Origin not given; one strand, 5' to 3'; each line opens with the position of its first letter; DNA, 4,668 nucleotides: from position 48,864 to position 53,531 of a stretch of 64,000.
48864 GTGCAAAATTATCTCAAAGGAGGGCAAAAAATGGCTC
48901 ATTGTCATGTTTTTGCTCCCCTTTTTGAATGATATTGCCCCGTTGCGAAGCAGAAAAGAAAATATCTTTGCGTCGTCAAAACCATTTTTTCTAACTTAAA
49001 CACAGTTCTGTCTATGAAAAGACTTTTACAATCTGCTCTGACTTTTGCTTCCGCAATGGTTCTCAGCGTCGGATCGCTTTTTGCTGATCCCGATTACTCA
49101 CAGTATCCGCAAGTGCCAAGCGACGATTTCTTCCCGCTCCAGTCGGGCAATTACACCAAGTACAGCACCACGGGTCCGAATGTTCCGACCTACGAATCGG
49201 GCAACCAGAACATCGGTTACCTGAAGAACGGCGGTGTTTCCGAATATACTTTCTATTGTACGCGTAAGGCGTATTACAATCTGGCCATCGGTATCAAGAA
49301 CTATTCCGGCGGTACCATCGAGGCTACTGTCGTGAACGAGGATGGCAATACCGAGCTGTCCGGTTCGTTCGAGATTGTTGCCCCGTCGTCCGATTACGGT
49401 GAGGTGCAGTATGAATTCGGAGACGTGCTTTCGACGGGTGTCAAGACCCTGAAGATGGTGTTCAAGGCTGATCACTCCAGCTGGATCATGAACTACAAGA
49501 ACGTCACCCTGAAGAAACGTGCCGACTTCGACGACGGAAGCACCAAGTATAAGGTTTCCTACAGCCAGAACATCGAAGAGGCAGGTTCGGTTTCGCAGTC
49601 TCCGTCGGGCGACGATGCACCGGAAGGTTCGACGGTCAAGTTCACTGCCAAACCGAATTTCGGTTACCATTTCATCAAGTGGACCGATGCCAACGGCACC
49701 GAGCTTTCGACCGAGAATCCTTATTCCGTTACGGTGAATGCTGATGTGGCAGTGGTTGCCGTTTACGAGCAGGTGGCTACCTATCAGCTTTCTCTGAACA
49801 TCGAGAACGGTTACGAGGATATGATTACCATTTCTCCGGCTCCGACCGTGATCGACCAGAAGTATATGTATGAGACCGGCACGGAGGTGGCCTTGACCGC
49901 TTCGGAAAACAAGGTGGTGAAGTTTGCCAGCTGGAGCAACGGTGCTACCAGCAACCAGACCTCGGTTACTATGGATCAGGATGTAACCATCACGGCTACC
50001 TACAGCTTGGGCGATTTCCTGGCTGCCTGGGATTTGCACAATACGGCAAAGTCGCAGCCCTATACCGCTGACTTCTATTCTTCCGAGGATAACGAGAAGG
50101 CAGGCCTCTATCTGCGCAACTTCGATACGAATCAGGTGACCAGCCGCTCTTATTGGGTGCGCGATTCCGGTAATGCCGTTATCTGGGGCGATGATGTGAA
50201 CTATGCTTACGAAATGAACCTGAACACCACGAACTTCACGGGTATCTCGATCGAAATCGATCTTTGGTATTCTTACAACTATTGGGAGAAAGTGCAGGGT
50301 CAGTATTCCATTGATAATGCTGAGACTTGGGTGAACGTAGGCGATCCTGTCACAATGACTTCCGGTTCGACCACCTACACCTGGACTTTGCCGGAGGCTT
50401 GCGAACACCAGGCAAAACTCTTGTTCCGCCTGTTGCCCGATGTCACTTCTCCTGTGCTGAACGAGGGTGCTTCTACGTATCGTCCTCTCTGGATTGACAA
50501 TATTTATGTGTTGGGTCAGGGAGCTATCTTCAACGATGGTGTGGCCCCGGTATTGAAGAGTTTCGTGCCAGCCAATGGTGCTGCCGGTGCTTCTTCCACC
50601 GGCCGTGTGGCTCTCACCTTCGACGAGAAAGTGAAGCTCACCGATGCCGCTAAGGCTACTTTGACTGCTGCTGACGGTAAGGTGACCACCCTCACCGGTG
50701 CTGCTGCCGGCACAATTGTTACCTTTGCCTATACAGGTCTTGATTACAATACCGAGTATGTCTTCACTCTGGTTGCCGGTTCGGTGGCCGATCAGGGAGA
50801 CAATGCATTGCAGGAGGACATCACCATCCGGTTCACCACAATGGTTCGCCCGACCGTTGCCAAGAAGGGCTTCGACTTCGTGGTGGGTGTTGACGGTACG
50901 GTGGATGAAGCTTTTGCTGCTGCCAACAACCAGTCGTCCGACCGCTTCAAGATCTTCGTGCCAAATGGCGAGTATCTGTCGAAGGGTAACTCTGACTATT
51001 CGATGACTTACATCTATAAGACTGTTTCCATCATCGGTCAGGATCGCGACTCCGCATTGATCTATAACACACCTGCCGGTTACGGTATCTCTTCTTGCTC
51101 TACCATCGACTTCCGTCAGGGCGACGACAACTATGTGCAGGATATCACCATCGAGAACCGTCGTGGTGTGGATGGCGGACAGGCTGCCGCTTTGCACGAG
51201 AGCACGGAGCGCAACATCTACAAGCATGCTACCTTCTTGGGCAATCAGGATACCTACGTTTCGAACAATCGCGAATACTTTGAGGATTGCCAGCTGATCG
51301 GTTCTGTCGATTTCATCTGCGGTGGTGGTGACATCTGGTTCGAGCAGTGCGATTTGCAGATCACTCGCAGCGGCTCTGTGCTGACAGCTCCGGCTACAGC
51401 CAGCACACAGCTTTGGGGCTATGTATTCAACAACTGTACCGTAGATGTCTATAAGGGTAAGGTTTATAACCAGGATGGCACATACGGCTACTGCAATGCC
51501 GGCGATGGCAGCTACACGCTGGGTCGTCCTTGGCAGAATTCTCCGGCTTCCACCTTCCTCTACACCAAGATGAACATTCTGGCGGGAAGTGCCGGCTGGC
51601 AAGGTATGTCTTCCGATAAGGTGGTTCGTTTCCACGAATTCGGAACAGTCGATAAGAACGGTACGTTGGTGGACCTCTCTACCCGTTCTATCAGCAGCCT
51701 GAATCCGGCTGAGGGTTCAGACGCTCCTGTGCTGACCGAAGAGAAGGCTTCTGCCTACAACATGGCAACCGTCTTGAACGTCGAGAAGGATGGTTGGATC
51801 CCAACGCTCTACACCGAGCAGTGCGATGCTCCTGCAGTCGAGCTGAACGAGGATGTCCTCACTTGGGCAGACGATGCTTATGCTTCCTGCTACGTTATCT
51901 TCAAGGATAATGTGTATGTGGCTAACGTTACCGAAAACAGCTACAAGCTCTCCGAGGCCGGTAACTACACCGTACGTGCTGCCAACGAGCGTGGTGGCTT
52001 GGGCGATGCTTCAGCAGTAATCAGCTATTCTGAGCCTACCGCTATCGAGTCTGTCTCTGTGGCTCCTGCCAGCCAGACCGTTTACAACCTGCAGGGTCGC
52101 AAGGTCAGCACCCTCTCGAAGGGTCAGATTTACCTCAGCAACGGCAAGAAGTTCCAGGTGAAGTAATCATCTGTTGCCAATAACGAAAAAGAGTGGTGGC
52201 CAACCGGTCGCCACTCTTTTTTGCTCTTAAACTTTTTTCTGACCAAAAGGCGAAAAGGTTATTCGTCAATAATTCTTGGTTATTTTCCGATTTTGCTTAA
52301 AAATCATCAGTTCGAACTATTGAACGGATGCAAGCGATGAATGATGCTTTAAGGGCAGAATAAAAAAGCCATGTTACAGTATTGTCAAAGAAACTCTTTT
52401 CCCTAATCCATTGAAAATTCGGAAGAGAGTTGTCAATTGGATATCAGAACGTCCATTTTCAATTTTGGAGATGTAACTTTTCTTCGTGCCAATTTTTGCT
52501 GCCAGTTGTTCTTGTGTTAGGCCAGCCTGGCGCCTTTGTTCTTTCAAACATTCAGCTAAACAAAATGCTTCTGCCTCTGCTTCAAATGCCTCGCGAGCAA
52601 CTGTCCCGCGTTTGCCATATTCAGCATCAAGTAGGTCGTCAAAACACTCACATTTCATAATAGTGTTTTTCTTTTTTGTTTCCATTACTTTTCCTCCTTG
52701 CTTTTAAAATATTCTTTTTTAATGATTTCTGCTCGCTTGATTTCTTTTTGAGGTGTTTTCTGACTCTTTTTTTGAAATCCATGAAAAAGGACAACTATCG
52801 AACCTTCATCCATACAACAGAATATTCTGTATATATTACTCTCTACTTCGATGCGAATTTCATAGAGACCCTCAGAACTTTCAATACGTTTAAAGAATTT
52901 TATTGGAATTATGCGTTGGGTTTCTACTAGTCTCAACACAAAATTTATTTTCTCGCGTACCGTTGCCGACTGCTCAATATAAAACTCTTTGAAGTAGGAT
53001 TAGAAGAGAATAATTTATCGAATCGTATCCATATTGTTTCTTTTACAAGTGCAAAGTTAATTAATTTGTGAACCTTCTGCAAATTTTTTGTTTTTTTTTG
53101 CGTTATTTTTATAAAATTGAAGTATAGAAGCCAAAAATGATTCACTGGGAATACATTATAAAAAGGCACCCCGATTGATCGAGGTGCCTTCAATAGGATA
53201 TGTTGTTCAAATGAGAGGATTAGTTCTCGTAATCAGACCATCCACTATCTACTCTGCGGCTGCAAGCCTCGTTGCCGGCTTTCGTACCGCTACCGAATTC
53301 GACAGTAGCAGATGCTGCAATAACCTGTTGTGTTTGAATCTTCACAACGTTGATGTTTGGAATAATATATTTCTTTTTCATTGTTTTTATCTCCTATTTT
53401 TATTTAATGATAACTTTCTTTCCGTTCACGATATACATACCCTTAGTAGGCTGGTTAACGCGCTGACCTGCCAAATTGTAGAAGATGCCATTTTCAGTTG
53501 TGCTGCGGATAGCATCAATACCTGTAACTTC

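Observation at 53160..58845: Palindromic 5.7-kb duplication: two diverged T9SS surface-protein operons with near-identical 5' ends and identical 3' ends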

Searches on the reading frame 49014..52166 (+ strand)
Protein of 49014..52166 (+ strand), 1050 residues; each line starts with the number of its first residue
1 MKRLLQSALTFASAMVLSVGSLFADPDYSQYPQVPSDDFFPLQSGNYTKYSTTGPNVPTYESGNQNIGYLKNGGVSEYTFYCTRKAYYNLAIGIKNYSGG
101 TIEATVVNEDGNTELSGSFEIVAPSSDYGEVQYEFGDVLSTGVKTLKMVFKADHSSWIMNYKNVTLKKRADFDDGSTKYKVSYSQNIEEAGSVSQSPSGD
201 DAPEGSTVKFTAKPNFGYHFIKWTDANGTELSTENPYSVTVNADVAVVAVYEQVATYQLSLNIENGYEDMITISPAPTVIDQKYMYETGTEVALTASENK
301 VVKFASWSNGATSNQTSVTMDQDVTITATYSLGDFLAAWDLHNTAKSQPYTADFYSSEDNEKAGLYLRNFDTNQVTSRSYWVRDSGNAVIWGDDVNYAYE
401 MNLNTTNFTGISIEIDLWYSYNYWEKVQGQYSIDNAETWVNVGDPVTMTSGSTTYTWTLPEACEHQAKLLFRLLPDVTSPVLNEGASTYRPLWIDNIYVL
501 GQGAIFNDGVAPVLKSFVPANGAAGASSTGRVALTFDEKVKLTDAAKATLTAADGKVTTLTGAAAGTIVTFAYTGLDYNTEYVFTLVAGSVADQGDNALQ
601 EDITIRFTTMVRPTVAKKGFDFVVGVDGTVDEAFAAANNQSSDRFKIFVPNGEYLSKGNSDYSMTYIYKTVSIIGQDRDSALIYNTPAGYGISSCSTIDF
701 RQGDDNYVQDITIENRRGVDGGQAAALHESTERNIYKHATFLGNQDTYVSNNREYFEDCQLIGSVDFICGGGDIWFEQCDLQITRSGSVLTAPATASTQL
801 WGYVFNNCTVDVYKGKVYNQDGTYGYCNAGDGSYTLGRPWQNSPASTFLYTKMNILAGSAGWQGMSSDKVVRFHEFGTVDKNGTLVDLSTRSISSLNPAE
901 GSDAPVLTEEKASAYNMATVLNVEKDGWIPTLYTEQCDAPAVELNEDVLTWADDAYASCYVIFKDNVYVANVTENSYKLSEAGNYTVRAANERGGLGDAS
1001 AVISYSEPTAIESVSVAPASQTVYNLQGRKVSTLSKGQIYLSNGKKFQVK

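Call 6: search_protein_families(library=pfam, proteins=[window:49014-52166:+], max_evalue=0.01)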
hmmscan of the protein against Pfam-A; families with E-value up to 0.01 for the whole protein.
window:49014-52166:+ (1050 aa): 4 families
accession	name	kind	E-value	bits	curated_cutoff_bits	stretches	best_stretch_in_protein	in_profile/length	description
PF01095.25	Pectinesterase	-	5.9e-25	88.1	27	1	628-891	13-271/298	Pectinesterase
PF18998.6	Flg_new_2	-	1.9e-16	60.2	23.6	2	188-254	8-72/73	Divergent InlB B-repeat domain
PF13205.12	Big_5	-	3.2e-14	54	23.6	1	508-609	1-105/105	Bacterial Ig-like domain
PF04234.18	CopC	-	0.00073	20.9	23.3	1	513-572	3-61/92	CopC domain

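Call 7: search_protein_families(library=ncbifam, proteins=[window:49014-52166:+], max_evalue=0.01)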
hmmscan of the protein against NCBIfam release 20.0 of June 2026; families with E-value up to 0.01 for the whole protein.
window:49014-52166:+ (1050 aa): 1 family
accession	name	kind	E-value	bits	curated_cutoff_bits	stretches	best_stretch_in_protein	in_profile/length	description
NF041896.1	pecestase_PemA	equivalog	7.7e-15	54.6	700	1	720-888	150-317/365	pectinesterase PemA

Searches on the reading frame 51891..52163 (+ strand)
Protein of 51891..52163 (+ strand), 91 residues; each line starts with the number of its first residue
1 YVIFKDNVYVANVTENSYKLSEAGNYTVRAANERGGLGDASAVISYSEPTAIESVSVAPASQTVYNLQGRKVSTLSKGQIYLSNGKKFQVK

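Call 37: search_protein_families(library=pfam, proteins=[window:51891-52163:+], max_evalue=10)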
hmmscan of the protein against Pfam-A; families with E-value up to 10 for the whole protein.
seq(91 aa): 1 family
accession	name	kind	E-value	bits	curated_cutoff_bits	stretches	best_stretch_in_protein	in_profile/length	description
PF24421.1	Ig_J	-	0.13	12.8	29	1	11-43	61-97/104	Tip attachment protein J, Ig-like domain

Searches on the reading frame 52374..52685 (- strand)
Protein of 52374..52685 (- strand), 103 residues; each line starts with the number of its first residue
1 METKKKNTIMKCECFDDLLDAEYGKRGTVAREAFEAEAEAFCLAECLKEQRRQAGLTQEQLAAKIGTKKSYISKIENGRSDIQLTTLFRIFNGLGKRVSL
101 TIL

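Call 6: search_protein_families(library=pfam, proteins=[window:52374-52685:-], max_evalue=0.01)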
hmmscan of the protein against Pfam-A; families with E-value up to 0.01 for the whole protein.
window:52374-52685:- (103 aa): 7 families
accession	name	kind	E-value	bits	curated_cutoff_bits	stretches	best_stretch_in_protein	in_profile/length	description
PF01381.28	HTH_3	-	1e-16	61.1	23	1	47-97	1-51/55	Helix-turn-helix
PF13560.12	HTH_31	-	6.1e-12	46.1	27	1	43-92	2-52/64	Helix-turn-helix domain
PF12844.13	HTH_19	-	2.8e-09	37.2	30.2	1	45-83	2-40/64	Helix-turn-helix domain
PF13744.12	HTH_37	-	3.5e-06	27.2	27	1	43-102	19-79/80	Helix-turn-helix domain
PF13413.12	HTH_25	-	3.1e-05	24.1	24.6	1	47-81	2-36/62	Helix-turn-helix domain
PF17762.8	HTH_ParB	-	0.001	19.6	22.6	1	44-73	9-38/102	ParB HTH domain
PF13443.12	HTH_26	-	0.0094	16.6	22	0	47-90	2-46/63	Cro/C1-type HTH DNA-binding domain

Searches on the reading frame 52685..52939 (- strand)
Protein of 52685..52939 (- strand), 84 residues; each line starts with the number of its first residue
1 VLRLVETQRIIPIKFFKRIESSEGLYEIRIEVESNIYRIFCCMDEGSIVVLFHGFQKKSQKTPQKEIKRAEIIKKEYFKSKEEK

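Call 6: search_protein_families(library=pfam, proteins=[window:52685-52939:-], max_evalue=0.01)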
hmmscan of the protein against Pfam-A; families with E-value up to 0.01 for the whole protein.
window:52685-52939:- (84 aa): 2 families
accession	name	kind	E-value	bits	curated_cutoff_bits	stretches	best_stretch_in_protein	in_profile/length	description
PF05973.20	Gp49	-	2.6e-18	66.3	23.9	1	11-72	28-87/90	Phage derived protein Gp49-like (DUF891)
PF17008.10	DUF5088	-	0.0047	17.1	29.4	1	15-82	20-84/184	Domain of unknown function (DUF5088)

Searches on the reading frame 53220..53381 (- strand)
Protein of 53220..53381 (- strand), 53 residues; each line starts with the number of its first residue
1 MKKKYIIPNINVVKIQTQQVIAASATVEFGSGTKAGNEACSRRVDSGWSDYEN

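Call 6: search_protein_families(library=pfam, proteins=[window:53220-53381:-], max_evalue=0.01)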
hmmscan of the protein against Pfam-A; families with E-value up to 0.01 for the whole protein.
window:53220-53381:- (53 aa): 0 families

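Call 7: search_protein_families(library=ncbifam, proteins=[window:53220-53381:-], max_evalue=0.01)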
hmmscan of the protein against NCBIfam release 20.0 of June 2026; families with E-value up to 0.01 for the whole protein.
window:53220-53381:- (53 aa): 0 families

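Call 29: find_encoding_contigs(protein=window:53220-53381:-, flank=10000, max_places=10)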
Protein window:53220-53381:- (53 aa): 12 contigs read that carry it; 8 places shown.
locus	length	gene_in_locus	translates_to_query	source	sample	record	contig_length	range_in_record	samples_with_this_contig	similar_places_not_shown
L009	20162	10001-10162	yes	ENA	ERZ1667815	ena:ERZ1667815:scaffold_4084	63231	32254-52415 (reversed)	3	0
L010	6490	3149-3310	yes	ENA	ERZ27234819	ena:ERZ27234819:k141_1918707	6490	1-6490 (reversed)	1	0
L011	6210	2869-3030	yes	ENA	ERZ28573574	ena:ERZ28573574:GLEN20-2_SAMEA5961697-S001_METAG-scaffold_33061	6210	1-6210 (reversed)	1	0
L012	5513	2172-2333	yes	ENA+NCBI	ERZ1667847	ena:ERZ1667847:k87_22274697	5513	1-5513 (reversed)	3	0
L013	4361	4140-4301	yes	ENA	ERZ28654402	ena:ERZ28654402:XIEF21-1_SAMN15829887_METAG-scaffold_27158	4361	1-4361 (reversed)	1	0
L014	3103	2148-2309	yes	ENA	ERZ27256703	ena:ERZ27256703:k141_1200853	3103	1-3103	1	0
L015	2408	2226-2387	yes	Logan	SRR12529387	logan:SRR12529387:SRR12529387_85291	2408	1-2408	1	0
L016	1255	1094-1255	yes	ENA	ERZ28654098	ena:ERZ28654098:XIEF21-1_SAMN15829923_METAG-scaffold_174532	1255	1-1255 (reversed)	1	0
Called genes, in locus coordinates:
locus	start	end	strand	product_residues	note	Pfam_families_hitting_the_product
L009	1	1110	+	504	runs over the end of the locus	PF21012:DUF6850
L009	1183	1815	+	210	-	-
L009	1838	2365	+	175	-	PF00005:ABC_tran, PF13304:AAA_21 (faint)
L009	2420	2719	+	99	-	-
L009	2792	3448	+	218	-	-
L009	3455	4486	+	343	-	PF16149:DUF4857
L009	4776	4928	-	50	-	-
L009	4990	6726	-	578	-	PF02368:Big_2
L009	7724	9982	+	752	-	PF13287:Fn3_assoc, PF13290:CHB_HEX_C_1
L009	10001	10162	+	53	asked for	-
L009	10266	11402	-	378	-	PF13173:AAA_14, PF13635:DUF4143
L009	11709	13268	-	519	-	PF13205:Big_5 (weak), PF01095:Pectinesterase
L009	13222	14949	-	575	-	PF18998:Flg_new_2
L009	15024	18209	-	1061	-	PF07494:Reg_prop (faint), PF07495:Y_Y_Y, PF00165:HTH_AraC (weak), PF12833:HTH_18, PF00165:HTH_AraC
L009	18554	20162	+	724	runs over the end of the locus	-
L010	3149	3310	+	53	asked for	-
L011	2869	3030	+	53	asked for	-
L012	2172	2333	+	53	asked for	-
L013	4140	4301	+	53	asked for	-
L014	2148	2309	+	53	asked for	-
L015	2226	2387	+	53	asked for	-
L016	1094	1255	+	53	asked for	?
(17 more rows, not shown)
